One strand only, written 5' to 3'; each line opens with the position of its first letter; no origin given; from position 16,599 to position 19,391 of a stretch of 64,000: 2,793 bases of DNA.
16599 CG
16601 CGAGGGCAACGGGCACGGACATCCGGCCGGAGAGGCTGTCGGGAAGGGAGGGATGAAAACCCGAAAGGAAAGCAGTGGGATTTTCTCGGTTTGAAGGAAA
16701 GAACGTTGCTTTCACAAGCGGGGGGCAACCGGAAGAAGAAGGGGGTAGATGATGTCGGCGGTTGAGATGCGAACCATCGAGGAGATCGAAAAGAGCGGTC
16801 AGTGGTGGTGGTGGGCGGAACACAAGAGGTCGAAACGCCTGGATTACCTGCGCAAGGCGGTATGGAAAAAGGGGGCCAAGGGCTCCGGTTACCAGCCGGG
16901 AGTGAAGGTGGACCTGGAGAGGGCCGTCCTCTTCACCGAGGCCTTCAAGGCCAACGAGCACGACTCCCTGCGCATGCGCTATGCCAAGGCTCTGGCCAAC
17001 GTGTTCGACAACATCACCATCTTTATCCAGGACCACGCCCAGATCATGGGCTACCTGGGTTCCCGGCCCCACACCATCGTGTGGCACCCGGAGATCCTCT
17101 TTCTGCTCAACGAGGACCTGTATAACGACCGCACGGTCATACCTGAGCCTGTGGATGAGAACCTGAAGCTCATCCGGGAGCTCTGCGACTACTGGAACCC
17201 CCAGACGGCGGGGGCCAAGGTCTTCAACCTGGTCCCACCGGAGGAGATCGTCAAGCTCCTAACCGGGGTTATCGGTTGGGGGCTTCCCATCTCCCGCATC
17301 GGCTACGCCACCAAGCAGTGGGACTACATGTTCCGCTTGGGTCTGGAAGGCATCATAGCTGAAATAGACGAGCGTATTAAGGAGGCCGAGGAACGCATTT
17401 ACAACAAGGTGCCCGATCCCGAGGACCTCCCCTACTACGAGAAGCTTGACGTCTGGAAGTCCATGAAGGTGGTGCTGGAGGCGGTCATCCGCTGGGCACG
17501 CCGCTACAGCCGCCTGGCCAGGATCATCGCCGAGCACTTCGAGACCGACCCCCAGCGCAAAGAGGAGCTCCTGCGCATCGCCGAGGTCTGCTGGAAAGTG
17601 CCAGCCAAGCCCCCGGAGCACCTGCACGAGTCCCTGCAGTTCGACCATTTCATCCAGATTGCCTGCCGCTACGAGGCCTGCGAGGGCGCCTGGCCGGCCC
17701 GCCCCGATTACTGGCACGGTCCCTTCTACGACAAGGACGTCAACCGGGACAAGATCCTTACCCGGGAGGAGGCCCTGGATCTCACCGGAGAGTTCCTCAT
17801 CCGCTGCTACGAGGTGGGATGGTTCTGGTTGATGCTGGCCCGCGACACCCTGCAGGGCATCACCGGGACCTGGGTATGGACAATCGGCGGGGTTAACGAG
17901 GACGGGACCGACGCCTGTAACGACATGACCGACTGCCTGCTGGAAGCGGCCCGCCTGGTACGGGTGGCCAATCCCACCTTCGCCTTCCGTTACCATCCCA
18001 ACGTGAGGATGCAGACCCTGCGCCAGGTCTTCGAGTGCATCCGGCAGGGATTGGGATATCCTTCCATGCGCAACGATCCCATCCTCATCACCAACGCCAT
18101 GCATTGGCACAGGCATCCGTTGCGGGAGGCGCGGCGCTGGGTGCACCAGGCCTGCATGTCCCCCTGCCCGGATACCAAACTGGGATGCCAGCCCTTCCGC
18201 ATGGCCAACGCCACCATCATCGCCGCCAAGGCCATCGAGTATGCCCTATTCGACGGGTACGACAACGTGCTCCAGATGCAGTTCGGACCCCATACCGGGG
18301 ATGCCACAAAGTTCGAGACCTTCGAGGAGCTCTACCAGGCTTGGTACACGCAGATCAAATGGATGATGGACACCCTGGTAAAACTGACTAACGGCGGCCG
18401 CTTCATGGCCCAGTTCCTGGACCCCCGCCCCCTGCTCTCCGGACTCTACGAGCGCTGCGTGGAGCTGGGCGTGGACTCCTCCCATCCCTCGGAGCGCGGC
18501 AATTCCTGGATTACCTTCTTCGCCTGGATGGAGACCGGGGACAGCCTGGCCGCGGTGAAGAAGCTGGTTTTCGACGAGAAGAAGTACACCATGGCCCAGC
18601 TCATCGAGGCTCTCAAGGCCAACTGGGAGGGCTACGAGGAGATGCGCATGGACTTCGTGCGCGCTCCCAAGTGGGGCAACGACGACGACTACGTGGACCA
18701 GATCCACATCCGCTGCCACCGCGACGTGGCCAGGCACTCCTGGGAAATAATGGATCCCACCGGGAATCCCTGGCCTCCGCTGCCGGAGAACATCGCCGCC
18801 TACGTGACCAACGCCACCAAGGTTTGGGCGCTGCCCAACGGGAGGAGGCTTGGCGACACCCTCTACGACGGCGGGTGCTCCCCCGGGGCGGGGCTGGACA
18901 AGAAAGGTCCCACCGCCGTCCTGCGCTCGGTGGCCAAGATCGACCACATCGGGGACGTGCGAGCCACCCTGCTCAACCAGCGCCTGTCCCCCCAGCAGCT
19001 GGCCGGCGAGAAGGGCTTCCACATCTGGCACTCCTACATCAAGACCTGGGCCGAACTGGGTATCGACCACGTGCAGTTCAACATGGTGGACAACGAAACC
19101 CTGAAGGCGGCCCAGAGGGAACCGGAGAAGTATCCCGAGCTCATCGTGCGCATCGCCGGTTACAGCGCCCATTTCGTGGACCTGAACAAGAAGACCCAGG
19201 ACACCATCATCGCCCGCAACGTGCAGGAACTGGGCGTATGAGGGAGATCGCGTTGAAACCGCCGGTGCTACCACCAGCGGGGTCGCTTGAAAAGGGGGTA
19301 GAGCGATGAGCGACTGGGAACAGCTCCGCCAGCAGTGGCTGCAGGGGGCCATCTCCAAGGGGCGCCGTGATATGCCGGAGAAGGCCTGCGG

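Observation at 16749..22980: Non-canonical architecture of an X-succinate-synthase-like GRE locus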

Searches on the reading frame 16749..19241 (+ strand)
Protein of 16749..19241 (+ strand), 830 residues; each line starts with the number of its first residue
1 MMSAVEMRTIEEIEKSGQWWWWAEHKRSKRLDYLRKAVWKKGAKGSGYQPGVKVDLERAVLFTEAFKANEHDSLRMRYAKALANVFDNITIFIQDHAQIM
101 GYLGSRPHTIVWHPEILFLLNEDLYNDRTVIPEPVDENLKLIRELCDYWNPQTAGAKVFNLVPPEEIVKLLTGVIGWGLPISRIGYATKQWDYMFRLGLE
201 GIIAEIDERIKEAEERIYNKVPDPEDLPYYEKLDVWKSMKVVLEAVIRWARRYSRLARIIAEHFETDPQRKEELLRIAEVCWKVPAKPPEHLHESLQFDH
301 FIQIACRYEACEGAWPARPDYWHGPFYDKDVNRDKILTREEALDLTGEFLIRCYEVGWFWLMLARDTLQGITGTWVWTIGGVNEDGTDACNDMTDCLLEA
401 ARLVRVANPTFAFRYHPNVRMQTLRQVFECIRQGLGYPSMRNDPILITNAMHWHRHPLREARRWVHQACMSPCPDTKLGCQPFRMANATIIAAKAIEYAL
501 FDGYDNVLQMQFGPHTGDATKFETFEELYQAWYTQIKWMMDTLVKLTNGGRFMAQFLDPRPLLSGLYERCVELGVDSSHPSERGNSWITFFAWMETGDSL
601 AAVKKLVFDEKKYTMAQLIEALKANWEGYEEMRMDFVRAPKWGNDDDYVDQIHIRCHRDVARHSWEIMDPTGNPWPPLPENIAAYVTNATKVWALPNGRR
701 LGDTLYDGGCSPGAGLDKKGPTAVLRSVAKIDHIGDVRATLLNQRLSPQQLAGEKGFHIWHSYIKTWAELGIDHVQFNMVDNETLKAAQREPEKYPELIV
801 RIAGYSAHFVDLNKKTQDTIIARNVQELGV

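Call 3: search_protein_families(library=pfam, proteins=[window:16749-19241:+], max_evalue=1)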
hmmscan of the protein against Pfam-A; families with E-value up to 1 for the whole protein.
window:16749-19241:+ (830 aa): 2 families
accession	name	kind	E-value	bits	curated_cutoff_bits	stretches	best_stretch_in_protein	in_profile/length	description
PF02901.20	PFL-like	-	4.6e-130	435.7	24.3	1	30-662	4-620/647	Pyruvate formate lyase-like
PF01228.26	Gly_radical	-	2.4e-28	99.2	22.2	1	709-810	4-106/106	Glycine radical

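Call 4: search_protein_families(library=ncbifam, proteins=[window:16749-19241:+], max_evalue=1)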
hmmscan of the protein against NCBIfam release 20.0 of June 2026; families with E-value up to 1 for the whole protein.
window:16749-19241:+ (830 aa): 12 families
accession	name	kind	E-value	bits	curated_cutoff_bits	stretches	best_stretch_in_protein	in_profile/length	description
TIGR01774.1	PFL2-3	subfamily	1.6e-132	443.4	678.2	1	52-825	18-783/786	formate C-acetyltransferase/glycerol dehydratase family glycyl radical enzyme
NF048011.1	SfplDhtHpsGDes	equivalog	7.6e-124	414.8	1000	1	53-825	39-818/821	(2S)-3-sulfopropanediol dehydratase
NF043068.1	glycl_HYPD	equivalog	7.5e-113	378.1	1100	1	52-827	16-783/784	trans-4-hydroxy-L-proline dehydratase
TIGR04394.1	choline_CutC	equivalog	1e-104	351.7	1050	1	53-825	18-785/789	choline trimethylamine-lyase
NF048009.1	SfplDhtHpfGKleb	equivalog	3e-103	346.5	1000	1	53-824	41-820/824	(2S)-3-sulfopropanediol dehydratase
NF007437.0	PRK09983.1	equivalog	5.7e-89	299.2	1109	1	53-826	18-763/765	formate C-acetyltransferase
NF033718.1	indole_decarb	equivalog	4e-84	283.4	1100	2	205-824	228-864/868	indoleacetate decarboxylase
NF033715.1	glycyl_HPDL_Lrg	equivalog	3.1e-71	240.4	1150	2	197-626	238-678/901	4-hydroxyphenylacetate decarboxylase large subunit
TIGR01255.1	pyr_form_ly_1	equivalog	5.3e-18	64.8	994.2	1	481-827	412-742/744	formate C-acetyltransferase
NF038360.1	rad_fix_GrcA3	exception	9.2e-15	54.5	158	1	764-825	13-74/78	autonomous glycyl radical cofactor GrcA3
NF008341.1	PRK11127.1-1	equivalog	4e-12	46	145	1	769-824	20-75/80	autonomous glycyl radical cofactor GrcA2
TIGR04365.1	spare_glycyl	equivalog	1e-08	35.5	170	1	771-825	68-122/126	autonomous glycyl radical cofactor GrcA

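Call 5: search_solved_structures(query=window:16749-19241:+, max_evalue=1e-10, show_alignments=1)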
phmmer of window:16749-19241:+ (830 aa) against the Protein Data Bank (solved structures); distinct sequences matched with E-value up to 1e-10: 33.
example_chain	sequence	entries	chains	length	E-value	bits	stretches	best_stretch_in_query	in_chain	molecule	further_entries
9o8u_A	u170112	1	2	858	0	1128.5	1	7-829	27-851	1-methyl alkyl succinate synthase subunit MasD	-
4pkc_A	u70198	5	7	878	1.8e-166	558.7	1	27-828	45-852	TutD | benzylsuccinate synthase alpha chain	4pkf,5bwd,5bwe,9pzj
5ymr_B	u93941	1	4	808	1.1e-101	344.3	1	53-824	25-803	Formate acetyltransferase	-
7vua_A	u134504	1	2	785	3.8e-101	342.5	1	49-826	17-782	HplG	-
9f3w_A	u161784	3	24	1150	1.1e-97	331.1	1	54-827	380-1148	Choline trimethylamine-lyase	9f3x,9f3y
2f3o_A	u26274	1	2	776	6.5e-96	325.2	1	52-823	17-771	pyruvate formate-lyase 2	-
6vxc_A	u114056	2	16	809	9.2e-95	321.4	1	53-826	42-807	Trans-4-hydroxy-L-proline dehydratase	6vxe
7kq3_A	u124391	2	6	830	2.4e-94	320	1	36-824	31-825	Isethionate sulfite-lyase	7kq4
5a0z_A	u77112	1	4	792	3.3e-93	316.3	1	54-827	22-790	CHOLINE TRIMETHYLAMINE LYASE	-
5a0u_A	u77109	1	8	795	3.4e-93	316.2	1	54-827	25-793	CHOLINE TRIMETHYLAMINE LYASE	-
6lon_B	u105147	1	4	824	7.5e-92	311.8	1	53-824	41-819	PFL2/glycerol dehydratase family glycyl radical enzyme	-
1r8w_A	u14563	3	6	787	1.4e-91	310.9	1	54-824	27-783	glycerol dehydratase | B12-independent glycerol dehydratase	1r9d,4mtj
5faw_A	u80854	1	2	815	2.4e-89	303.5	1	54-825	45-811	Choline trimethylamine-lyase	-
5kdp_A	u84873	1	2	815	2.9e-89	303.2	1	54-825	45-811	Choline trimethylamine-lyase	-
9ht9_A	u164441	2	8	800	3.5e-89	303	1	54-825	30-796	Choline trimethylamine-lyase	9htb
2y8n_A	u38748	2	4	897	7.2e-50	172.9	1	195-824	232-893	4-HYDROXYPHENYLACETATE DECARBOXYLASE LARGE SUBUNIT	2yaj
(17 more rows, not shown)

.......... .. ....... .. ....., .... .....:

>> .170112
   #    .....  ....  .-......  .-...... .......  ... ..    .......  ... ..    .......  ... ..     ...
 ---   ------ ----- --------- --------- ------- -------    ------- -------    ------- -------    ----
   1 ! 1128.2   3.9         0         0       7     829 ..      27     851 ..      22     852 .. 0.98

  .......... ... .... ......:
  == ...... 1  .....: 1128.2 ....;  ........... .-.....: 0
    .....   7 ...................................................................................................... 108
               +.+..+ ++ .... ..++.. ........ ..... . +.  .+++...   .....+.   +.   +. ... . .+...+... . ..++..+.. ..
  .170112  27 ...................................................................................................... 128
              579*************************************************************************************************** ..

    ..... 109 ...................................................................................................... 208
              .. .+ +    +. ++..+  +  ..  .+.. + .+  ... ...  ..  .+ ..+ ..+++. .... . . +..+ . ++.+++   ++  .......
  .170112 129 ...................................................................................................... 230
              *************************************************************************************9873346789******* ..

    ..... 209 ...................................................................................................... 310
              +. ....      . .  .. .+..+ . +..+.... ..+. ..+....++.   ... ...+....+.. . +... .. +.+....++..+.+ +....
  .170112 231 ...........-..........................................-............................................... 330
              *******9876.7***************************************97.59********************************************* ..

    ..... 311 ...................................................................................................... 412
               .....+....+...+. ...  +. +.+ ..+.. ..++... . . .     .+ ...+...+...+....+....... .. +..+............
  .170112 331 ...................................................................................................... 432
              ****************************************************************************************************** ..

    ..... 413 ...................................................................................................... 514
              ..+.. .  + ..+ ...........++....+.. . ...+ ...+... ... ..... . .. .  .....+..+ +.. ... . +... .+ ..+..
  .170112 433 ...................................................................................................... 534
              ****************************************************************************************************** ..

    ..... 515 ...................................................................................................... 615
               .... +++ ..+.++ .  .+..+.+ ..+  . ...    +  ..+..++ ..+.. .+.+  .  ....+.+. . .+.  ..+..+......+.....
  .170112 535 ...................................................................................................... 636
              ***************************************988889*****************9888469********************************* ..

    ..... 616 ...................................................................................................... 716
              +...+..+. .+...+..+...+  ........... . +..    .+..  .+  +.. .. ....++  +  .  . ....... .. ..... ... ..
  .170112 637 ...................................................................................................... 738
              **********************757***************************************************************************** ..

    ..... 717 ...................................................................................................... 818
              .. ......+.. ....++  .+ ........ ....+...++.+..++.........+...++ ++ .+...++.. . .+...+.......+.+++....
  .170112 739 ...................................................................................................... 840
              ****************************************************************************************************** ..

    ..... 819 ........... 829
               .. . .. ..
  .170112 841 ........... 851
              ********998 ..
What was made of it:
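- Alpha scores 1128 bits against MasD and 559 against BssA (call 5). Alpha matches BssA at 559 bits (call 5). Alpha scores twice as high against MasD (call 5). The pocket residue Phe192 of MASS is Ile184 here (call 5).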

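Call 18: find_homologous_proteins(query=window:16749-19241:+, max_evalue=1e-50)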
Query window:16749-19241:+ (830 aa): 383 proteins with E <= 1e-50 among 8000 candidates; the best 120 are listed.
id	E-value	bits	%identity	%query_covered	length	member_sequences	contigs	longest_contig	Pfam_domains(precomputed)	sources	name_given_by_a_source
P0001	0.0e+0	1827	90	100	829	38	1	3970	PF02901.21,PF01228.27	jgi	jgi:formate C-acetyltransferase/benzylsuccinate synthase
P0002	0.0e+0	1789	88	100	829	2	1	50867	PF02901.21,PF01228.27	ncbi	-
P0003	0.0e+0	1690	83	100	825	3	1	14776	PF02901.21,PF01228.27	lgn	-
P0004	0.0e+0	1554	77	98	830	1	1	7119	PF02901.21,PF01228.27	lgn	-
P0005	0.0e+0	1532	74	100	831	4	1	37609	PF02901.21,PF01228.27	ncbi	-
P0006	0.0e+0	1477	72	100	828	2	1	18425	PF02901.21,PF01228.27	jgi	-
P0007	0.0e+0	1412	71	99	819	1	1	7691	PF02901.21,PF01228.27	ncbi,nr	ncbi:MAG: pyruvate formate lyase family protein, partial [Thermodesulfobacteriota bacterium]|nr:pyru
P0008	0.0e+0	1380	71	95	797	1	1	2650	PF02901.21,PF01228.27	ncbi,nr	ncbi:MAG: pyruvate formate lyase family protein, partial [Thermodesulfobacteriota bacterium]|nr:pyru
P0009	0.0e+0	1361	69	100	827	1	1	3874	PF02901.21,PF01228.27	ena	-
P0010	0.0e+0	1288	65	99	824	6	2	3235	PF02901.21,PF01228.27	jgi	jgi:formate C-acetyltransferase/benzylsuccinate synthase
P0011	0.0e+0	1284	66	99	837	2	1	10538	PF02901.21,PF01228.27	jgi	-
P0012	0.0e+0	1283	65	100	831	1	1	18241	PF02901.21,PF01228.27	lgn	-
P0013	0.0e+0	1275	65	99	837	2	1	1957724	PF02901.21,PF01228.27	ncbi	ncbi:glycyl radical protein [Desulfothermus naphthae]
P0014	0.0e+0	1256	84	75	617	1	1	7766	PF02901.21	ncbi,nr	ncbi:MAG: formate acetyltransferase, partial [Actinobacteria bacterium]|nr:formate acetyltransferase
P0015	0.0e+0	1249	65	99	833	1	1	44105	PF02901.21,PF01228.27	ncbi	-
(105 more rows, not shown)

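Call 20: find_related_loci(query=A1, collection=genome_contigs, flank=10000)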
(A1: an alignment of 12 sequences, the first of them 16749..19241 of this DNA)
Query A1 (830 aa) in genome_contigs; peptide patterns used: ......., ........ (x = any residue, [..] = any of these).
492 stretches matched a pattern; 449 encode a relative of the query (tblastn E <= 1e-3); the best 80 are kept; 78 distinct loci.
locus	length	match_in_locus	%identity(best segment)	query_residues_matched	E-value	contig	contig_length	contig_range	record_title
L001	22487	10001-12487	98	1-829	0e+0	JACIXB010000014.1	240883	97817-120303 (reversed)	MAG: Actinomycetota bacterium isolate MAG-41 Actinobacteria_O_bin18_Scaffold_14, whole genome shotgun sequence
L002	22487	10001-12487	97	2-830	0e+0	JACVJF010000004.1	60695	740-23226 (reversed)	MAG: Candidatus Solincola quzhuomuensis isolate QZM4_1.bin.364 contig004, whole genome shotgun sequence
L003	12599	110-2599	94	1-830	0e+0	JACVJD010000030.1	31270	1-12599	MAG: Candidatus Solincola daggyaiensis isolate DG_1_6.bin.137 contig030, whole genome shotgun sequence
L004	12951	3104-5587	90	2-829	0e+0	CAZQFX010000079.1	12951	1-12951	MAG TPA_asm: uncultured Actinomycetota bacterium isolate SRP257756_co1_219 genome assembly, contig: NODE_4287_length_129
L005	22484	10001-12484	90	2-829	0e+0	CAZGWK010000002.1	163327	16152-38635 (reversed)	MAG TPA_asm: uncultured Actinomycetota bacterium isolate SRP141376_co1_17 genome assembly, contig: NODE_172_length_16332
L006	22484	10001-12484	88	2-829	0e+0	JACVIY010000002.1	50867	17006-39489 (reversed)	MAG: Candidatus Geothermincola secundus isolate QZM4_2.bin.157 contig002, whole genome shotgun sequence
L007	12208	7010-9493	86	2-829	0e+0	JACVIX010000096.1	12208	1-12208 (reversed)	MAG: Candidatus Geothermincola primus isolate QZM4_2.bin.425 contig096, whole genome shotgun sequence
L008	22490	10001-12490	94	1-830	0e+0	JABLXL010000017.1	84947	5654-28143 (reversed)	MAG: Actinomycetota bacterium isolate Ch49 contig17, whole genome shotgun sequence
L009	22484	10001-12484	74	2-829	0e+0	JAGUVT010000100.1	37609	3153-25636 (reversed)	MAG: Deltaproteobacteria bacterium isolate DeMMO5_3 c_000000019554, whole genome shotgun sequence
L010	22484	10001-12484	73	2-828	0e+0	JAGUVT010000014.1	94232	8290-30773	MAG: Deltaproteobacteria bacterium isolate DeMMO5_3 c_000000031937, whole genome shotgun sequence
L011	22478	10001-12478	65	4-829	0e+0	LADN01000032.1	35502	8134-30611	MAG: Peptococcaceae bacterium BRH_c4a BRHa_1001925, whole genome shotgun sequence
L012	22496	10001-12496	65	1-829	0e+0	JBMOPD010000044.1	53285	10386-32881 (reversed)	MAG: Bacillota bacterium isolate Betzabe_MAG119 MAG119_44, whole genome shotgun sequence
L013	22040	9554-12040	63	3-828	0e+0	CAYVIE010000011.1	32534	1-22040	MAG TPA_asm: uncultured Desulfobacteraceae bacterium isolate SRP338002_co1_100 genome assembly, contig: NODE_1253_length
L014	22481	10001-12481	64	8-829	0e+0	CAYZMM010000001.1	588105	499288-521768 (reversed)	MAG TPA_asm: uncultured Thermodesulfobacteriota bacterium isolate SRP141376_co2_50 genome assembly, contig: NODE_4_lengt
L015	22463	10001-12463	64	12-829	0e+0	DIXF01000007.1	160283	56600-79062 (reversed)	MAG TPA_asm: Syntrophaceae bacterium UBA6087 UBA6087_contig_3277, whole genome shotgun sequence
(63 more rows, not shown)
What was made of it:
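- Solincola/Geothermincola MAGs (call 20). The actinobacterial alphas form a separate group, at most 74% identical to any non-actinobacterial locus among the 78 (calls 18, 20).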
